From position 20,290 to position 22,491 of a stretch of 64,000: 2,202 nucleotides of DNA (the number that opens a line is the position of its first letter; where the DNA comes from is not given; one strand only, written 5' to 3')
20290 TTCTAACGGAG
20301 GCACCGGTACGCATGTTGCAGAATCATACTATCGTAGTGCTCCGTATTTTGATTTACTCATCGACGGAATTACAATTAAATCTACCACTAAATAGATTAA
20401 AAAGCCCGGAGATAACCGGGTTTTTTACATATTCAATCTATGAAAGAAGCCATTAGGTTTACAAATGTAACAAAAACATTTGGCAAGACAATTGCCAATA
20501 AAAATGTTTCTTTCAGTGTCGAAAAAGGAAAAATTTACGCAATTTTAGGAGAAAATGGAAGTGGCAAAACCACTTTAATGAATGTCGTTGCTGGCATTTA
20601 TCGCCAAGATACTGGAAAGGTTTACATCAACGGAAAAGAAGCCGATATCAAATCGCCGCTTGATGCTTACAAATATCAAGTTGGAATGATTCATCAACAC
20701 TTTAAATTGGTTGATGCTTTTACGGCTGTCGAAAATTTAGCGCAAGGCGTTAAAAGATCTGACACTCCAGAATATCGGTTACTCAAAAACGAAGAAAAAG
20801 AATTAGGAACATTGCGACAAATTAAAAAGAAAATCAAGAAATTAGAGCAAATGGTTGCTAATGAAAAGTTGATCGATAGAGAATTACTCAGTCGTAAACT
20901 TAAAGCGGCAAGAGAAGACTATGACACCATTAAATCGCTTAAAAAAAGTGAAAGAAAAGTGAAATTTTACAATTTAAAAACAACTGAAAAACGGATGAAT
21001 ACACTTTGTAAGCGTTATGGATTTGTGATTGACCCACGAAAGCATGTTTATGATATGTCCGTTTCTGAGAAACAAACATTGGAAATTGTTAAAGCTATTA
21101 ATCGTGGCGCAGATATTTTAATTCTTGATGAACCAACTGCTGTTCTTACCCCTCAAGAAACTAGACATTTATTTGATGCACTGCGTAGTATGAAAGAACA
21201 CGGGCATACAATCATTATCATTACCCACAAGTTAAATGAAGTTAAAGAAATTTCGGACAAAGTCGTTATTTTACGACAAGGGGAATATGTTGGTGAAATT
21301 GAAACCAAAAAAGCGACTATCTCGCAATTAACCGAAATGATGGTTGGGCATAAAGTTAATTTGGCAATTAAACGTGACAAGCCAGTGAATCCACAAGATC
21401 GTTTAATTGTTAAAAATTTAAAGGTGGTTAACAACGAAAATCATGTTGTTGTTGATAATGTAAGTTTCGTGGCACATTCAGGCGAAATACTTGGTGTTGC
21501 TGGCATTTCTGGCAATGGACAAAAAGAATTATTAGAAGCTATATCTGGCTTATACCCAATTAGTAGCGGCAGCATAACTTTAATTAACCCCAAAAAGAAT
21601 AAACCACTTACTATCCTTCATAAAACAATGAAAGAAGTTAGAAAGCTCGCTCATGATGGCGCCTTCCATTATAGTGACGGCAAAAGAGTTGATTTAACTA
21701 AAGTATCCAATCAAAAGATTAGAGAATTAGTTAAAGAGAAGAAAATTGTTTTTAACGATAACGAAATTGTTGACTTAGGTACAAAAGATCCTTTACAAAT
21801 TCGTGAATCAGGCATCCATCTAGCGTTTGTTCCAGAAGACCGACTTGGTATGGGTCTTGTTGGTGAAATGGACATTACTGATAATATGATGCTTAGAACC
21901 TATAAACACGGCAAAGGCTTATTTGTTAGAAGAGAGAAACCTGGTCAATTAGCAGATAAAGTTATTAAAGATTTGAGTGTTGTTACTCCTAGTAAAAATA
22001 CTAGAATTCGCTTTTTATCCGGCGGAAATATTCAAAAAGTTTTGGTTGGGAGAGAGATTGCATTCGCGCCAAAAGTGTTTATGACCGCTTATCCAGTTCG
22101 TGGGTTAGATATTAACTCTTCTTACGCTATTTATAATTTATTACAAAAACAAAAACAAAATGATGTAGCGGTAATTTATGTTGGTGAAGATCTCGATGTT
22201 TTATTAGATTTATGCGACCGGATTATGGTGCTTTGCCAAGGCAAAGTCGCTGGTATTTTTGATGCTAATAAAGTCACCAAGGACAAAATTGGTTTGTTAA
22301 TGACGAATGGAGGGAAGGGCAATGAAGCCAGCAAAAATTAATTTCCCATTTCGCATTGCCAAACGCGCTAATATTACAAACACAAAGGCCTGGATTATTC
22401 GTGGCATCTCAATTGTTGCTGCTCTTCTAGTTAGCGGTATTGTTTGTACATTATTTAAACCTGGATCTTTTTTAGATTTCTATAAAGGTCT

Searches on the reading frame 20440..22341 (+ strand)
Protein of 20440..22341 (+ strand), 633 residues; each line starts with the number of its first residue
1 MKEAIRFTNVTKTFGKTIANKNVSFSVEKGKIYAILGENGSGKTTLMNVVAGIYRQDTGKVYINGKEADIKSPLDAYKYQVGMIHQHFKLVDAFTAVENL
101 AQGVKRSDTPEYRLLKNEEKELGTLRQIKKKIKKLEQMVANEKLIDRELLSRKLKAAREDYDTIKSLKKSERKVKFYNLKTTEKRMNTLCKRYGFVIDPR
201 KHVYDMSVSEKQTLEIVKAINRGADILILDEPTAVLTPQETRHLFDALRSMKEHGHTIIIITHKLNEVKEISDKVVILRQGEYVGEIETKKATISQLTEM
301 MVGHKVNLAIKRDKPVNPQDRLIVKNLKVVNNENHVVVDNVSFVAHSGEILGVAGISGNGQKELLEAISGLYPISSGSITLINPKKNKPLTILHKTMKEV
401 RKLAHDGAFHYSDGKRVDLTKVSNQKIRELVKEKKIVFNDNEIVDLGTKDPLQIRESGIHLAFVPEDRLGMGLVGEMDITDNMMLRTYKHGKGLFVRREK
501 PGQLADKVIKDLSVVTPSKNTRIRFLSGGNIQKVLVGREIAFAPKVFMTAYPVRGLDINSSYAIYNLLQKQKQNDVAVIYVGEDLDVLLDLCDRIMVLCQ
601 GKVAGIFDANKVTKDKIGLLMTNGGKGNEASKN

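Call 39: search_protein_families(library=pfam, proteins=[window:20440-22341:+], max_evalue=0.0001)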
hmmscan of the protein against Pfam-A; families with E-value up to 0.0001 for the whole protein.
window:20440-22341:+ (633 aa): 2 families
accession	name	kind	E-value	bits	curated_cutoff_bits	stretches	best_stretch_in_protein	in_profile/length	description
PF00005.33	ABC_tran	-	3.4e-38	131.8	25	2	21-234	2-137/137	ABC transporter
PF13304.12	AAA_21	-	3.9e-07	30.9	27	0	32-75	1-50/304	AAA domain, putative AbiEii toxin, Type IV TA system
